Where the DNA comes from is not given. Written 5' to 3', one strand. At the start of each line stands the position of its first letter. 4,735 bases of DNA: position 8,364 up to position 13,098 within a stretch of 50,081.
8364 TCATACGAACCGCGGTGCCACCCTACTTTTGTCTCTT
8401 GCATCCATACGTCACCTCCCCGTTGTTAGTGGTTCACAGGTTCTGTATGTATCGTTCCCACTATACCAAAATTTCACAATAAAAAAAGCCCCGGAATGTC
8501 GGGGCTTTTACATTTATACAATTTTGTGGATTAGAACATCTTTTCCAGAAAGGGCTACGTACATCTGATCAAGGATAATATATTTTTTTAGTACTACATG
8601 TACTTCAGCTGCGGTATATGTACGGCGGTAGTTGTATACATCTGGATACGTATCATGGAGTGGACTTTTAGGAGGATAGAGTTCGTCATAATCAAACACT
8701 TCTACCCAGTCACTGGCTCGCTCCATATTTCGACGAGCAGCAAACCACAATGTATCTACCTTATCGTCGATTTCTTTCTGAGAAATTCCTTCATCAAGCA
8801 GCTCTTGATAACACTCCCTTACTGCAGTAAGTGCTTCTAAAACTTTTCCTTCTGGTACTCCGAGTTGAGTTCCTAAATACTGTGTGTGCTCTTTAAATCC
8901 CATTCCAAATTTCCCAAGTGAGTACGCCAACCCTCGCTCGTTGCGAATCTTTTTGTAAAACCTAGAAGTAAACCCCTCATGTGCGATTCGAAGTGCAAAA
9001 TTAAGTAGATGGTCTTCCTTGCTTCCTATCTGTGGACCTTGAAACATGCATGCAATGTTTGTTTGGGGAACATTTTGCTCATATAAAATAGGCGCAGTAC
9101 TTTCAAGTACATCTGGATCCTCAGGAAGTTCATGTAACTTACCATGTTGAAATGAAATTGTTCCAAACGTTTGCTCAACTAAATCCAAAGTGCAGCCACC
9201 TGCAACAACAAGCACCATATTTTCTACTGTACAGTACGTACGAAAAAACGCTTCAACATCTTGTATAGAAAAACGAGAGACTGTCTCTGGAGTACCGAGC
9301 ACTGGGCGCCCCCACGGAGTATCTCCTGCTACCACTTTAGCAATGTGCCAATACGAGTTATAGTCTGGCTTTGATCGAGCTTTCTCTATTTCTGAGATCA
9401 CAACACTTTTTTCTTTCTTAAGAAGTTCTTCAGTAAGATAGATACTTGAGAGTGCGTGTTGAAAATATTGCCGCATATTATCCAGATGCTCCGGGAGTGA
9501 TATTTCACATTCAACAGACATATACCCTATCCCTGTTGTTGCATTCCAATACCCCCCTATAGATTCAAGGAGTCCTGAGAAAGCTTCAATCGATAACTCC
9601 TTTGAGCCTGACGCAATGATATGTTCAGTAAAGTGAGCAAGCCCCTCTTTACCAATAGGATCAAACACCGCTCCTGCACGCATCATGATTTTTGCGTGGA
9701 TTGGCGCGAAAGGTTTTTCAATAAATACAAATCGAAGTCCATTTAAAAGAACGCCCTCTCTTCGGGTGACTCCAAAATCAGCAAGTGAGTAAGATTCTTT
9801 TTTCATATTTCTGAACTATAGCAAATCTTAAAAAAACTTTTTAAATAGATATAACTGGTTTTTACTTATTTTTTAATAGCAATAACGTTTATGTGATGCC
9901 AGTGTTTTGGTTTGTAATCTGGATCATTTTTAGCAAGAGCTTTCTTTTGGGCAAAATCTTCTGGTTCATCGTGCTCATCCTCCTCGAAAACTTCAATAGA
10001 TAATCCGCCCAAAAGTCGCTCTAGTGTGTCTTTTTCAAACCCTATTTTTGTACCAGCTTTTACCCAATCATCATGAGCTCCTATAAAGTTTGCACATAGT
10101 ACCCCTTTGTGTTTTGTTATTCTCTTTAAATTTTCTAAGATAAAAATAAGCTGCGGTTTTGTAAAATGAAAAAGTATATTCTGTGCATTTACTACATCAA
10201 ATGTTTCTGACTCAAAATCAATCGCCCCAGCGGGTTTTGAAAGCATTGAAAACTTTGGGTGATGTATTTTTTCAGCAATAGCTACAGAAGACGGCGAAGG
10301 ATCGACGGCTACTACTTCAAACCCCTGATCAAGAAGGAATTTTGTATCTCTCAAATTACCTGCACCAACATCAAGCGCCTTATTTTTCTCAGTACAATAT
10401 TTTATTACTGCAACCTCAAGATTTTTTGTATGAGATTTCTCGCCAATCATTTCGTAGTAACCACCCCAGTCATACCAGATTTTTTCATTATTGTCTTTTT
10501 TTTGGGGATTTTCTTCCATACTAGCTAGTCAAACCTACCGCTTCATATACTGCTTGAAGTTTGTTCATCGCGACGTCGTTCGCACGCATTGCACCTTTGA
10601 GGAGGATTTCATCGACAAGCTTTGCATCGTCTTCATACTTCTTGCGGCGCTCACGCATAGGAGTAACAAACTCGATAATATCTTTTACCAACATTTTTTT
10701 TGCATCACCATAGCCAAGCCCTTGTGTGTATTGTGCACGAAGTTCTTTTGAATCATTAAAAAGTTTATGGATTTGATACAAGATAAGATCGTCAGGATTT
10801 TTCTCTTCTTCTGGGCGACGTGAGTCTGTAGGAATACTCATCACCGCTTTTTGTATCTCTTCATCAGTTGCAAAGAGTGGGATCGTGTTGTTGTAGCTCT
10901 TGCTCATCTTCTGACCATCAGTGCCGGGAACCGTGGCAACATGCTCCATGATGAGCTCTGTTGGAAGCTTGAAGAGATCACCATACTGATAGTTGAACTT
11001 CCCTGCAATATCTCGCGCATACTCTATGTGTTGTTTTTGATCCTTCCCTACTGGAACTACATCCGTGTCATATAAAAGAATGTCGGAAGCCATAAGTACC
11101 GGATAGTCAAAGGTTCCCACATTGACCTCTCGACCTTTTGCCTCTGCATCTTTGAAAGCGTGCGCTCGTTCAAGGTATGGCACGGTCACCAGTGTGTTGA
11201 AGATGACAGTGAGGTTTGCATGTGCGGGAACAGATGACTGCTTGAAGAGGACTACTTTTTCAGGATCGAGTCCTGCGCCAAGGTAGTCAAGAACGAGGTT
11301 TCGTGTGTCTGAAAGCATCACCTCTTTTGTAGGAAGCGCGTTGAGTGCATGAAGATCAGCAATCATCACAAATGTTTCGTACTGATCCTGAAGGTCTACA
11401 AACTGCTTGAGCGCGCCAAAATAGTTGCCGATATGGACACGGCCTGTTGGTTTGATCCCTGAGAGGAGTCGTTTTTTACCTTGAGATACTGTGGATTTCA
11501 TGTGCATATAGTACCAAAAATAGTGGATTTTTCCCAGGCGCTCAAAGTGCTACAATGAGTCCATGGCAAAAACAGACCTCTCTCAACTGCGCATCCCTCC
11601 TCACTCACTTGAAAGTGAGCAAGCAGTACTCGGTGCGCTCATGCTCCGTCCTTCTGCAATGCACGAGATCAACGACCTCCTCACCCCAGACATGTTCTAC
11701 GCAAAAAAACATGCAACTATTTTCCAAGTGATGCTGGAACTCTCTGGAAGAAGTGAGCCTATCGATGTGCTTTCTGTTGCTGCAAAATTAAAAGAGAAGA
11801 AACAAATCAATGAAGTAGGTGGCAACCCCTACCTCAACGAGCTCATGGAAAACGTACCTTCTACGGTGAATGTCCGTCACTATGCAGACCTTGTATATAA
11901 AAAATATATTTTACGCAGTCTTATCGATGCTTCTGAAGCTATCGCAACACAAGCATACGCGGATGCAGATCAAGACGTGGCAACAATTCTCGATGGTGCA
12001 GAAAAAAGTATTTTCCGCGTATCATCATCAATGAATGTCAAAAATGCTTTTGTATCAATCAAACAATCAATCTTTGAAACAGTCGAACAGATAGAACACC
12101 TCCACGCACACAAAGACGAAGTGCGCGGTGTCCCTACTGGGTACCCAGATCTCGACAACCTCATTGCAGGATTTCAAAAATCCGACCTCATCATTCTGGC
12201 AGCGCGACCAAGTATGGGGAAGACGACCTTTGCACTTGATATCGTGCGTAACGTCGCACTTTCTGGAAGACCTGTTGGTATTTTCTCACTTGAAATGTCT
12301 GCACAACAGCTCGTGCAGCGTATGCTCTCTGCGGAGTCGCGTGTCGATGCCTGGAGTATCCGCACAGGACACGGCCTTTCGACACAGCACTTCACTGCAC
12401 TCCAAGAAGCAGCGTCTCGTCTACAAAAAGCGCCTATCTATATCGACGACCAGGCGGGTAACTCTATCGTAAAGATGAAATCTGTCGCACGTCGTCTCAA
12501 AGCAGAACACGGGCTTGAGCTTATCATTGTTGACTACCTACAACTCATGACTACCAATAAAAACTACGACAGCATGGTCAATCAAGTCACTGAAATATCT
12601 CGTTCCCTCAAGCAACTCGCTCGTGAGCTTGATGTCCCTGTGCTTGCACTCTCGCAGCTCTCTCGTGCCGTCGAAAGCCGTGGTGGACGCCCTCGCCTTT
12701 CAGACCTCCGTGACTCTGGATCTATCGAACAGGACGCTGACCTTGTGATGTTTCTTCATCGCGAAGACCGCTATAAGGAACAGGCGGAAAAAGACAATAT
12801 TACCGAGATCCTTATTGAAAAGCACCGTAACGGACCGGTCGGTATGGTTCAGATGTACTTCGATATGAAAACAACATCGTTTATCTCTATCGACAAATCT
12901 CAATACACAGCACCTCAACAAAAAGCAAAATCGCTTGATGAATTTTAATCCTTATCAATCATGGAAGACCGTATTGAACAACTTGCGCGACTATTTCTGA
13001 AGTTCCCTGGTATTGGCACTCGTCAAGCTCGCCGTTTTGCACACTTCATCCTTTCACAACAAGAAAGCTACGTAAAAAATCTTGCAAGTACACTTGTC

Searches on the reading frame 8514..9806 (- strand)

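Call 70: search_protein_families(library=pfam, proteins=[window:8514-9806:-], max_evalue=0.001)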
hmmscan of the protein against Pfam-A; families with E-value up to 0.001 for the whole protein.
window:8514-9806:- (430 aa): 2 families
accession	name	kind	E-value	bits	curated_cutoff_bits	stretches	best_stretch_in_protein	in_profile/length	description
PF05193.26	Peptidase_M16_C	-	2e-26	93.4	23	1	179-351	2-179/181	Peptidase M16 inactive domain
PF00675.25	Peptidase_M16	-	7.7e-13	49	22.3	1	39-171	16-147/149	Insulinase (Peptidase family M16)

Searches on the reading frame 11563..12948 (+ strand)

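Call 70: search_protein_families(library=pfam, proteins=[window:11563-12948:+], max_evalue=0.001)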
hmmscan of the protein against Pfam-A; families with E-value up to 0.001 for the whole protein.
window:11563-12948:+ (461 aa): 4 families
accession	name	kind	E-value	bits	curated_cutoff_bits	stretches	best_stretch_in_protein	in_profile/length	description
PF03796.21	DnaB_C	-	5.2e-101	337.8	27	1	189-440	1-253/255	DnaB-like helicase C terminal domain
PF00772.26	DnaB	-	1.9e-34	118.2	23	1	12-112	2-102/103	DnaB-like helicase N terminal domain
PF13481.12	AAA_25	-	3.5e-16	59.8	27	1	186-366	11-190/195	AAA domain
PF06745.19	ATPase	-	4.8e-08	33.1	26.6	1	190-352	1-154/231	KaiC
